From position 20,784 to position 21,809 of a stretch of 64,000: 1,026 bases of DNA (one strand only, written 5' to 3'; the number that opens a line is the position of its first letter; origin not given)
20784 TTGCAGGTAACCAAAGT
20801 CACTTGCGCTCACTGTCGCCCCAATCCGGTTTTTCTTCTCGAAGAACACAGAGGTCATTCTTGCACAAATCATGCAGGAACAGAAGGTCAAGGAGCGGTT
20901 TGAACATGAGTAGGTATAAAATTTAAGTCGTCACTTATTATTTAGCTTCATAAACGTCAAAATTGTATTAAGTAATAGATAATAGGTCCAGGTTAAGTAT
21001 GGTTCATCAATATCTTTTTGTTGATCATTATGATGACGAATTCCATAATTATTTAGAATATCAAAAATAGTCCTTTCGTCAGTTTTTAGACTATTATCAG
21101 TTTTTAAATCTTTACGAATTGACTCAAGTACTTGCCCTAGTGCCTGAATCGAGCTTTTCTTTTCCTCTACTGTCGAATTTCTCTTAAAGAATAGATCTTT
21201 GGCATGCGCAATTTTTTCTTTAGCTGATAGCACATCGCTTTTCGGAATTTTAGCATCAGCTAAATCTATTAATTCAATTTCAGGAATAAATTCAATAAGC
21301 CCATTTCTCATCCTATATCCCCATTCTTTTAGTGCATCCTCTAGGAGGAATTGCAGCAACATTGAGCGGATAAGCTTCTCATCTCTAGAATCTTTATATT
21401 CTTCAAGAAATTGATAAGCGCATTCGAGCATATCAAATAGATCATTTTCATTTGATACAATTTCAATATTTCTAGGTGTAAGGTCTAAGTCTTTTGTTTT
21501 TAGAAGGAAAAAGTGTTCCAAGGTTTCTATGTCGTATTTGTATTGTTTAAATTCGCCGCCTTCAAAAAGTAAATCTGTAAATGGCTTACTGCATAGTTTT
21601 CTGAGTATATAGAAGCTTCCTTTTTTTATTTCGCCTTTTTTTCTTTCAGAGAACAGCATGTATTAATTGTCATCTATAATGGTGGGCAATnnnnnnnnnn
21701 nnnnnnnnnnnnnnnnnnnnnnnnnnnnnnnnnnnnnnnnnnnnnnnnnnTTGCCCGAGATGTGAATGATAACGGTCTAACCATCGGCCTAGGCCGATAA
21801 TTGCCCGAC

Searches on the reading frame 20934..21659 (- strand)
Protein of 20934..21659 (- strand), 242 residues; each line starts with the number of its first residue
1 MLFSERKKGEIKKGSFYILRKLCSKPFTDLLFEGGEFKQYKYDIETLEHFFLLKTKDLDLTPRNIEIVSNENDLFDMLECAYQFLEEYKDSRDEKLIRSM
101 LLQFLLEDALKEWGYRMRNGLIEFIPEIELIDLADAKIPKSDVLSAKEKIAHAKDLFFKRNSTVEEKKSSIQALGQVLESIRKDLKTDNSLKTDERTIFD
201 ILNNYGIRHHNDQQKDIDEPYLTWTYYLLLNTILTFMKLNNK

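Call 11: search_protein_families(library=pfam, proteins=[window:20934-21659:-], max_evalue=0.01)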
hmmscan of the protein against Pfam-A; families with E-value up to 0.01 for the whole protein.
seq(242 aa): 0 families

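Call 79: search_protein_families(library=ncbifam, proteins=[window:20934-21659:-], max_evalue=0.01)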
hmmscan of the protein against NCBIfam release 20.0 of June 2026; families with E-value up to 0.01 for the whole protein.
seq(242 aa): 0 families

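Call 96: search_protein_families(library=padloc, proteins=[window:20934-21659:-], max_evalue=0.01)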
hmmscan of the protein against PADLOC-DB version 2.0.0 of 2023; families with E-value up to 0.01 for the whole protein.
seq(242 aa): 1 family
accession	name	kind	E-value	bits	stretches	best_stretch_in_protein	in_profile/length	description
PDLC04995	PDC-S32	-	6.4e-05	20.5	1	148-233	210-293/301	-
